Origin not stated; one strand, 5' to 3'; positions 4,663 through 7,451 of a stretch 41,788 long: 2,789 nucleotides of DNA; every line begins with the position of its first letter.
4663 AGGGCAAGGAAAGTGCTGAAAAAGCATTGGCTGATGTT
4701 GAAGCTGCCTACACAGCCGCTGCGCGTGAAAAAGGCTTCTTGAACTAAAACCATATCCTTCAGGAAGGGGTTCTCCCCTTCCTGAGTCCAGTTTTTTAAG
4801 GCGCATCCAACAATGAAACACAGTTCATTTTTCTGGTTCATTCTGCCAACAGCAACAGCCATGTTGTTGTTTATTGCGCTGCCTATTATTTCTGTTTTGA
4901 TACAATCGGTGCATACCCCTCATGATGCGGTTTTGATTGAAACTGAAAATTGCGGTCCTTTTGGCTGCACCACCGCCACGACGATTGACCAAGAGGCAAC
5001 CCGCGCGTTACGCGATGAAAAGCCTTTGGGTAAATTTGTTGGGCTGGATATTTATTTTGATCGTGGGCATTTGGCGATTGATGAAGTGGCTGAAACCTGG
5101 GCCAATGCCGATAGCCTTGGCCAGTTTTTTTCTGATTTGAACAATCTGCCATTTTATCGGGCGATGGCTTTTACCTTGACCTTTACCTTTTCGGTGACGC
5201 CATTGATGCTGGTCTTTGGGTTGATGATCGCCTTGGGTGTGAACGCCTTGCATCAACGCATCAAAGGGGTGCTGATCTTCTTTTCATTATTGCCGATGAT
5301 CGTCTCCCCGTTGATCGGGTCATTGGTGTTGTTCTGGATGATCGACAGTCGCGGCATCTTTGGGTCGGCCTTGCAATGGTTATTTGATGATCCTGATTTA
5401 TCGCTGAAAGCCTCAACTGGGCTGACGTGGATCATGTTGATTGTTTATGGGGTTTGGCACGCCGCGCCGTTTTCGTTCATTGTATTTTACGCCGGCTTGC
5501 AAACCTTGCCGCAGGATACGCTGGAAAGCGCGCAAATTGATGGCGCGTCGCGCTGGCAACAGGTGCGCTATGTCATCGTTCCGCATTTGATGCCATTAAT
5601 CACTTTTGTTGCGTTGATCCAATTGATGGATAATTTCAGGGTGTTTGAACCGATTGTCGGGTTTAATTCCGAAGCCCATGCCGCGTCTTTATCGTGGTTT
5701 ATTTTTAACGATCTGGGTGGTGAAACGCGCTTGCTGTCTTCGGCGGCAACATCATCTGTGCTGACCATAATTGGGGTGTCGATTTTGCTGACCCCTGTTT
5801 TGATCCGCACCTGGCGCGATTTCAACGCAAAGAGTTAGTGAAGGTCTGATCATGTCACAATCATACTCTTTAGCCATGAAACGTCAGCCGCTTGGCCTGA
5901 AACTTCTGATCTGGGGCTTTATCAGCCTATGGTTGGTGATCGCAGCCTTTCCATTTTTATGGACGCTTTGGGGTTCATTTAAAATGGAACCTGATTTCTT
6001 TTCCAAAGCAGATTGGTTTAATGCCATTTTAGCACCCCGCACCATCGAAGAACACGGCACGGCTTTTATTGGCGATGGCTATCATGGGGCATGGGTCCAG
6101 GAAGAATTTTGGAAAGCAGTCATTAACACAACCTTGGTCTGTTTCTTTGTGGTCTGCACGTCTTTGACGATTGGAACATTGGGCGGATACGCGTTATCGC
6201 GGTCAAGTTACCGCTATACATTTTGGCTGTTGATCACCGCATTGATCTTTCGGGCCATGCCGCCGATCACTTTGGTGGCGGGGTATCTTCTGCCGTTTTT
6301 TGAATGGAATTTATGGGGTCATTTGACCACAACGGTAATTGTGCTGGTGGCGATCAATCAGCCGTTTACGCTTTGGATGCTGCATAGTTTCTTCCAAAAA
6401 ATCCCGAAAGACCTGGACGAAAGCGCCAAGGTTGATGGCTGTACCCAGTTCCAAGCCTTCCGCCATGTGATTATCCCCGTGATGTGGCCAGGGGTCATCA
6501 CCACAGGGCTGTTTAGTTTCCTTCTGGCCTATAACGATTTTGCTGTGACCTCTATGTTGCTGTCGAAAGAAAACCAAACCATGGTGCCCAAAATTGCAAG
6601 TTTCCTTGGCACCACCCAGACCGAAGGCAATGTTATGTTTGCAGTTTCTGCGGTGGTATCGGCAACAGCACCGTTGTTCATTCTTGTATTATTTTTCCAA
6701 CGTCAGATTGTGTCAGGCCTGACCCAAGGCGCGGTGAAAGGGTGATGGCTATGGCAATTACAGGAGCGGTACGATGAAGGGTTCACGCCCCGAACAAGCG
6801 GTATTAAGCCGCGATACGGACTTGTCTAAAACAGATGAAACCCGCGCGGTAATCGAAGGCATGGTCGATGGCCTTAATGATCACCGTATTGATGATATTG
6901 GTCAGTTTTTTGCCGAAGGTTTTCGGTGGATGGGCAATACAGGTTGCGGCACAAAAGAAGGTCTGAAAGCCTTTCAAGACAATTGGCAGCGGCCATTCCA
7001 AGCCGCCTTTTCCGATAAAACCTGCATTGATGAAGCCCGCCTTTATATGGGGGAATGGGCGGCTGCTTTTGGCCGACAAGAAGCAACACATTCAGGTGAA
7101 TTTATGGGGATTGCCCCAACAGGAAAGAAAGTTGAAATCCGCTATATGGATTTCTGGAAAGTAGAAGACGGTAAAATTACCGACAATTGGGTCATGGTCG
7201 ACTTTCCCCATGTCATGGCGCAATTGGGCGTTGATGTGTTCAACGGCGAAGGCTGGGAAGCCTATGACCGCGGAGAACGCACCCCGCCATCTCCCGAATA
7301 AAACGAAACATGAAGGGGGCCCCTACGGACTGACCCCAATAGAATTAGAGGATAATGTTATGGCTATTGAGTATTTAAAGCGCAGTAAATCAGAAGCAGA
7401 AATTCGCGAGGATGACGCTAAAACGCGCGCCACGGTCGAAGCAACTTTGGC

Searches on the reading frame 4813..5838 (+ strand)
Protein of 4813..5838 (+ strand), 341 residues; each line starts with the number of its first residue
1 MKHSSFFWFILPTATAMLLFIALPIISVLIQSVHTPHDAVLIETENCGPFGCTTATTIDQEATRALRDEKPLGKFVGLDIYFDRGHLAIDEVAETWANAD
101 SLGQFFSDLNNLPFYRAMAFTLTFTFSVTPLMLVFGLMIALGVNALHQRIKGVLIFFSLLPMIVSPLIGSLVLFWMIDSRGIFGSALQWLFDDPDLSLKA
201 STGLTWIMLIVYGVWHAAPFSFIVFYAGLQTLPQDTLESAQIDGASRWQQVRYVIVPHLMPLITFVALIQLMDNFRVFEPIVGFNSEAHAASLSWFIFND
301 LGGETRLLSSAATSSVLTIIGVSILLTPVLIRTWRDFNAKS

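Call 6: search_protein_families(library=pfam, proteins=[window:4813-5838:+], max_evalue=0.01)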
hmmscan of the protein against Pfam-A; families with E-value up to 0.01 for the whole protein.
window:4813-5838:+ (341 aa): 1 family
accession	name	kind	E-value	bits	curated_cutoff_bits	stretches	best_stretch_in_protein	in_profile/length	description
PF00528.27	BPD_transp_1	-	2.5e-16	60.4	26.4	1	133-275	2-122/184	Binding-protein-dependent transport system inner membrane component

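Call 8: search_protein_families(library=ncbifam, proteins=[window:4813-5838:+], max_evalue=0.001)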
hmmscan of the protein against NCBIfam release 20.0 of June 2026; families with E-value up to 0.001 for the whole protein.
window:4813-5838:+ (341 aa): 17 families
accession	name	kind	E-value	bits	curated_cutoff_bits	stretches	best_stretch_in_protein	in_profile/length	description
NF007852.0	PRK10561.1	equivalog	5.6e-13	49.4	335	1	112-329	65-283/295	sn-glycerol-3-phosphate ABC transporter permease UgpA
NF007044.0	PRK09497.1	equivalog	1.4e-10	41.1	348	1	114-320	61-263/285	spermidine/putrescine ABC transporter permease PotB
NF040931.1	ABC_arch_GlcT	equivalog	2.1e-10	40.7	360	1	109-327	46-266/278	glucose ABC transporter permease GlcT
TIGR02140.1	permease_CysW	equivalog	2.2e-09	37.2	329.1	1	99-261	30-184/261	sulfate ABC transporter permease subunit CysW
TIGR00969.1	3a0106s02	subfamily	2.4e-09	37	240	1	100-326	45-264/272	sulfate ABC transporter permease subunit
NF008232.0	PRK10999.1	equivalog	1.2e-07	30.9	392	1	112-278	281-447/520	maltose ABC transporter permease MalF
TIGR01581.1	Mo_ABC_porter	hypoth_equivalog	2.3e-07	30.5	210.3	1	104-264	9-161/225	ABC transporter permease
TIGR02141.1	modB_ABC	equivalog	2.4e-06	27.3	182.6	1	121-266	3-140/208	molybdate ABC transporter permease subunit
NF008208.0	PRK10971.1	equivalog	4e-06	26.5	415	1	103-325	45-260/277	sulfate/thiosulfate ABC transporter permease CysT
NF008620.0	PRK11602.1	equivalog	1.4e-05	24.4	442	1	99-260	47-200/291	sulfate/thiosulfate ABC transporter permease CysW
TIGR03255.1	PhnV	equivalog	2.1e-05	24.3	358.7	1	104-264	55-199/270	2-aminoethylphosphonate ABC transport system, membrane component PhnV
NF040932.1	ABC_arch_GlcU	equivalog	2.6e-05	24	340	1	203-310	135-237/272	glucose ABC transporter permease GlcU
NF011624.0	PRK15050.1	equivalog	3.5e-05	23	247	1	98-317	55-270/297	2-aminoethylphosphonate ABC transporter permease subunit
TIGR03262.1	PhnU2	equivalog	7.3e-05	21.6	593.25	1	103-287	41-216/546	putative 2-aminoethylphosphonate ABC transporter permease subunit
TIGR02139.1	permease_CysT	equivalog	0.00043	20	246.1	1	104-268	38-195/265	sulfate ABC transporter permease subunit CysT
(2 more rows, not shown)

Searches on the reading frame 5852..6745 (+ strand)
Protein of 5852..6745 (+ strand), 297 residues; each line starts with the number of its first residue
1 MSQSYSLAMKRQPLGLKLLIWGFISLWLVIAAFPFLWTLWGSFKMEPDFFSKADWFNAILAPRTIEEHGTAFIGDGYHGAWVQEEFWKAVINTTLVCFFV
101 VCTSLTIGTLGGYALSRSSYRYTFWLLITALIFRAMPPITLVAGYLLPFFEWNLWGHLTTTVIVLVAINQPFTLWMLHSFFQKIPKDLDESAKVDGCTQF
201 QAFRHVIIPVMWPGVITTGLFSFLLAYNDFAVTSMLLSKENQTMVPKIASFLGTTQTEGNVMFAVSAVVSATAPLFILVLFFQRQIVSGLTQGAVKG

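Call 6: search_protein_families(library=pfam, proteins=[window:5852-6745:+], max_evalue=0.01)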
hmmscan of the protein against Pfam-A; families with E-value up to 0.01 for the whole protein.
window:5852-6745:+ (297 aa): 1 family
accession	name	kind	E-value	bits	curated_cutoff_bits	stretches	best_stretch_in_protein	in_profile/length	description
PF00528.27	BPD_transp_1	-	3.1e-19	69.9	26.4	1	110-289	7-181/184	Binding-protein-dependent transport system inner membrane component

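Call 8: search_protein_families(library=ncbifam, proteins=[window:5852-6745:+], max_evalue=0.001)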
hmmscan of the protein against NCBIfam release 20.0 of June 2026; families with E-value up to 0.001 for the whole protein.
window:5852-6745:+ (297 aa): 23 families
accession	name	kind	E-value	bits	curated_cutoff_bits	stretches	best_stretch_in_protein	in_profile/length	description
NF008231.0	PRK10998.1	equivalog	7.3e-22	78.3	261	1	91-297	86-296/296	maltose ABC transporter permease MalG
NF040932.1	ABC_arch_GlcU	equivalog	5.2e-21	75.5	340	1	82-290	54-264/272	glucose ABC transporter permease GlcU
NF007047.0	PRK09500.1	equivalog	1.3e-12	47.9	326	1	75-270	45-241/257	spermidine/putrescine ABC transporter permease PotC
NF007044.0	PRK09497.1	equivalog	6.1e-10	39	348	1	160-250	152-242/285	spermidine/putrescine ABC transporter permease PotB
NF008210.0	PRK10973.1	equivalog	8.2e-10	38.8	297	1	84-292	71-278/281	sn-glycerol-3-phosphate ABC transporter permease UgpE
TIGR02141.1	modB_ABC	equivalog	9e-10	38.5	182.6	1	143-273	65-198/208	molybdate ABC transporter permease subunit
NF011624.0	PRK15050.1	equivalog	1.7e-09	37.2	247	1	166-272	169-273/297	2-aminoethylphosphonate ABC transporter permease subunit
NF006939.0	PRK09421.1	equivalog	2.3e-08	33.7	262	1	166-273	101-213/230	molybdate ABC transporter permease subunit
TIGR02139.1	permease_CysT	equivalog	2.6e-08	33.8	246.1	1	161-270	135-242/265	sulfate ABC transporter permease subunit CysT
NF043073.1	MMSYN1_0195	equivalog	4e-08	31.9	1250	1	82-271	51-235/1021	spermidine/putrescine ABC transporter permease/substrate-binding protein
TIGR01581.1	Mo_ABC_porter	hypoth_equivalog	6.6e-08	32.3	210.3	1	159-273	101-219/225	ABC transporter permease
TIGR03226.1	PhnU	equivalog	1.8e-07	30.9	283.45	1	165-250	186-271/311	2-aminoethylphosphonate ABC transporter permease subunit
NF008232.0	PRK10999.1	equivalog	1.4e-06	27.3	392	1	161-241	378-457/520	maltose ABC transporter permease MalF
TIGR00969.1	3a0106s02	subfamily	1.7e-06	27.7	240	1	160-280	145-265/272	sulfate ABC transporter permease subunit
NF008049.0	PRK10782.1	subfamily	5e-06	26.4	212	1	84-219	11-150/217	methionine ABC transporter permease MetI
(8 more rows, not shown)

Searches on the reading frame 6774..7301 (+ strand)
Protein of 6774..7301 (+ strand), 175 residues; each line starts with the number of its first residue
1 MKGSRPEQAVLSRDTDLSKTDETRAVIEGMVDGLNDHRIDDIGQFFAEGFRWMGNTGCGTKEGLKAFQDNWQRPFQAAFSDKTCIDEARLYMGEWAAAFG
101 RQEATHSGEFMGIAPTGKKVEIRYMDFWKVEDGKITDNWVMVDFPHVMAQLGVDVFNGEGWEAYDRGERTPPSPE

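Call 4: search_protein_families(library=pfam, proteins=[window:6774-7301:+], max_evalue=0.01)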
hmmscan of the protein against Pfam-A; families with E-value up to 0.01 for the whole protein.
window:6774-7301:+ (175 aa): 3 families
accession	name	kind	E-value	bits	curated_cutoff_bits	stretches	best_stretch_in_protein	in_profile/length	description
PF07366.18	SnoaL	-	1.8e-22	80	28.4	1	26-151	3-126/126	SnoaL-like polyketide cyclase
PF12680.13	SnoaL_2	-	1.8e-17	64.3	27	1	28-137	2-101/102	SnoaL-like domain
PF14534.12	DUF4440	-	1.6e-05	25.7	25.2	1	24-134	2-104/107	Domain of unknown function (DUF4440)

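Call 7: search_protein_families(library=ncbifam, proteins=[window:6774-7301:+], max_evalue=0.001)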
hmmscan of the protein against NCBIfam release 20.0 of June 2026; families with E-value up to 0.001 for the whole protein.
window:6774-7301:+ (175 aa): 2 families
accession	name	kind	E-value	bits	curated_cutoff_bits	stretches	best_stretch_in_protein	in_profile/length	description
NF033407.1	SnoaL_meth_ester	subfamily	2.9e-10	40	200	1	25-162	6-143/144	SnoaL/DnrD family polyketide biosynthesis methyl ester cyclase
TIGR02096.1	TIGR02096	subfamily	1.9e-07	31.5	97.1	1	32-152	9-129/129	ketosteroid isomerase-related protein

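Call 66: search_solved_structures(query=window:6774-7301:+, max_evalue=0.001, show_alignments=1)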
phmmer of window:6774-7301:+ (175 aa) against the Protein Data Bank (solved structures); distinct sequences matched with E-value up to 0.001: 10.
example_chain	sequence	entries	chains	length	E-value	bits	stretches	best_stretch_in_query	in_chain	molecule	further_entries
6hnn_A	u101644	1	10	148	5.9e-11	45.8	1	60-154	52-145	Putative polyketide cyclase IdmH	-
1sjw_A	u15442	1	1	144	1e-10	45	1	25-162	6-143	nogalonic acid methyl ester cyclase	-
8ysb_A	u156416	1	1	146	3.1e-10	43.4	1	21-153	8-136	Predicted ester cyclase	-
2gex_A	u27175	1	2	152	1.7e-07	34.5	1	103-153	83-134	SnoL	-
8r2b_A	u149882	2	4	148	1.8e-07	34.4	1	103-153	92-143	SnoL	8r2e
2gey_A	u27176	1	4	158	7.2e-07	32.5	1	103-152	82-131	AclR protein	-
4lgq_A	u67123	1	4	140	6.7e-06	29.3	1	102-151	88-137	Putative polyketide cyclase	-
8kaa_A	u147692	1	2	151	0.00012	25.3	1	103-148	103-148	ester cyclase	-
2f98_A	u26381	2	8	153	0.00016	24.8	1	22-152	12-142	Aklanonic Acid methyl Ester Cyclase, AknH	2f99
8r20_A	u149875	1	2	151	0.00036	23.7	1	103-152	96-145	Hydroxylase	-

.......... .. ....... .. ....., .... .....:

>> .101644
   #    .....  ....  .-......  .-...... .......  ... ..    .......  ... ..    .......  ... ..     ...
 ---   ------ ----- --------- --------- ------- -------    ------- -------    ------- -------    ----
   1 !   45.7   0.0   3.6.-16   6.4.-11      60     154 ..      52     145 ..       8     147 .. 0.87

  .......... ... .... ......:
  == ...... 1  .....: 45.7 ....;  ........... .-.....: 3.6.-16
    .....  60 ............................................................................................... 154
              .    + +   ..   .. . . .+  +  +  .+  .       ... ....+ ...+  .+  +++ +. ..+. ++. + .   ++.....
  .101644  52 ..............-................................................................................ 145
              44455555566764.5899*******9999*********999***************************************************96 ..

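Call 67: search_solved_structures(query=window:6774-7301:+, max_evalue=1e-9, show_alignments=3)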
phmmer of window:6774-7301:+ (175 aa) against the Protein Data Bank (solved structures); distinct sequences matched with E-value up to 1e-9: 3.
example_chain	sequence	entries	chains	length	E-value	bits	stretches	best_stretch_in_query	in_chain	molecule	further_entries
6hnn_A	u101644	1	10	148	5.9e-11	45.8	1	60-154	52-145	Putative polyketide cyclase IdmH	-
1sjw_A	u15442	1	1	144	1e-10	45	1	25-162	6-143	nogalonic acid methyl ester cyclase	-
8ysb_A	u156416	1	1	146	3.1e-10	43.4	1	21-153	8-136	Predicted ester cyclase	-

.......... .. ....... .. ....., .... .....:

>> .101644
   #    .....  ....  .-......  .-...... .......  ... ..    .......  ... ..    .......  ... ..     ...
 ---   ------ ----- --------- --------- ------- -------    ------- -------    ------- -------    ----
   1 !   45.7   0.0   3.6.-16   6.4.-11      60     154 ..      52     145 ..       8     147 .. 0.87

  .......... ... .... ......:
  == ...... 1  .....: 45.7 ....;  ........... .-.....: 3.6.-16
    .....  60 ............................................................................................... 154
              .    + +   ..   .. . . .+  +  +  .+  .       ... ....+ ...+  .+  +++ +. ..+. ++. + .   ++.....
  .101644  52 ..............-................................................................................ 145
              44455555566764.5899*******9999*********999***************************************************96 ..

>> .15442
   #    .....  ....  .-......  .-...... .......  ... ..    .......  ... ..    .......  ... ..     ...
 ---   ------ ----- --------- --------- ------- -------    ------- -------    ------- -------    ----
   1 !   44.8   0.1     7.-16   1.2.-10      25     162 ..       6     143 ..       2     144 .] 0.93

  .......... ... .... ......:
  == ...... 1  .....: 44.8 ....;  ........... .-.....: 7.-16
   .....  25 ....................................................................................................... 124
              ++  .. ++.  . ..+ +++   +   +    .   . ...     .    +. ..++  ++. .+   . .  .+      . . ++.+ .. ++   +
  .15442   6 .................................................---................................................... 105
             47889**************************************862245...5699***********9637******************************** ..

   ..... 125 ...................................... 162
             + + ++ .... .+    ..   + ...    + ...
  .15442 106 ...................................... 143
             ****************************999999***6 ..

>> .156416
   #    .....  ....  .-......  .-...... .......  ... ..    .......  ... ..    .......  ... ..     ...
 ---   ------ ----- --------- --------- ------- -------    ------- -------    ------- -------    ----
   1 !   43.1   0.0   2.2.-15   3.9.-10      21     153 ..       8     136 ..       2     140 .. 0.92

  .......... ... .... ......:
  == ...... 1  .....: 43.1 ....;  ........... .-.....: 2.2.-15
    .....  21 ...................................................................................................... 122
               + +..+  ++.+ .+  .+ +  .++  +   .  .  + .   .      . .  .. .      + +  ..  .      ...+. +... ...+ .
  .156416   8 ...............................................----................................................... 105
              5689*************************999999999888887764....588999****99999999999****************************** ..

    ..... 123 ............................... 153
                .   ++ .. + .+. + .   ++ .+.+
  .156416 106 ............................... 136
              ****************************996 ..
